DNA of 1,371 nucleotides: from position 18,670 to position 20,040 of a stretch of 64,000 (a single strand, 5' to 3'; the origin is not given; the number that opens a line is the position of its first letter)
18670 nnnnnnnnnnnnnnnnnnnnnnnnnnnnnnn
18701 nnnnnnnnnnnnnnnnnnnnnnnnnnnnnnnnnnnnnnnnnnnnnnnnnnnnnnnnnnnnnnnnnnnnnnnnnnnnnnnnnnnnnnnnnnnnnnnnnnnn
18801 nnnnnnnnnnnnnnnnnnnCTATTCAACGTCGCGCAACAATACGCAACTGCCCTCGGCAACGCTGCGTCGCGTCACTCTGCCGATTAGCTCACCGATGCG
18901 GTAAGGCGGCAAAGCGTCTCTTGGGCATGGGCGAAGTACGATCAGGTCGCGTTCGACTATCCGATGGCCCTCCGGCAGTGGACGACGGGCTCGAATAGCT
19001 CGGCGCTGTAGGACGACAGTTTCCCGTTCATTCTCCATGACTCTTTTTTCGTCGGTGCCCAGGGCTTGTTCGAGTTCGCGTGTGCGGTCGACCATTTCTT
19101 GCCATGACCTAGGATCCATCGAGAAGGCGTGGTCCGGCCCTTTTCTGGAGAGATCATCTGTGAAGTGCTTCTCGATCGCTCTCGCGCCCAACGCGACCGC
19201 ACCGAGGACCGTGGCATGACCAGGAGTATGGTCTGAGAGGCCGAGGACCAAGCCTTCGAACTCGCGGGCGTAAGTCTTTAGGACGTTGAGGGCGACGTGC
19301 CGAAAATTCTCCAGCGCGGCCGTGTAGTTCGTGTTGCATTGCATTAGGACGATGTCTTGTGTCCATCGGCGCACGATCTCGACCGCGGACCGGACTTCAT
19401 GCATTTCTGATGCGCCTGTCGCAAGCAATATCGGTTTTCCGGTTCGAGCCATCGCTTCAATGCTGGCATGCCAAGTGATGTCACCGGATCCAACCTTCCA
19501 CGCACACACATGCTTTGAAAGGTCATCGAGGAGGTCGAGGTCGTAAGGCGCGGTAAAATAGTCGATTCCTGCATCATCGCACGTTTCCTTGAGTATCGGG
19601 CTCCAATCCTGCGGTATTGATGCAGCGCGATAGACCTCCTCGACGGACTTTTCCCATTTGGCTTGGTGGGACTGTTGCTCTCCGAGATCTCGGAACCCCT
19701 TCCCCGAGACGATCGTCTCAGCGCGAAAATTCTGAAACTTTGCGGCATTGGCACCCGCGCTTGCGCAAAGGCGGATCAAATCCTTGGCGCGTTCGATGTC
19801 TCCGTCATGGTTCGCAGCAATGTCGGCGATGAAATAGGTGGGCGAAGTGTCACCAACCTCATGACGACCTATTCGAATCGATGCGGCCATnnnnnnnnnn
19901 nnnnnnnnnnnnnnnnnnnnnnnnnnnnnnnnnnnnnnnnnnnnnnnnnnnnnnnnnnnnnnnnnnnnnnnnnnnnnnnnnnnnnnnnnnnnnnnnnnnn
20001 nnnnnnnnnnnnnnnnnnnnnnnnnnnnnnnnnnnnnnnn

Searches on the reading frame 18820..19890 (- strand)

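Call 8: search_protein_families(library=pfam, proteins=[window:18820-19890:-], max_evalue=0.001)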
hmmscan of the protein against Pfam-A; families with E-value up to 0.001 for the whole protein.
window:18820-19890:- (356 aa): 2 families
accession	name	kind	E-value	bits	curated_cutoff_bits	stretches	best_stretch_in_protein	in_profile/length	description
PF03102.20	NeuB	-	1.4e-67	228.1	22.1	1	38-281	1-240/241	NeuB family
PF08666.17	SAF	-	1.9e-07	32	21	1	297-355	2-62/63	SAF domain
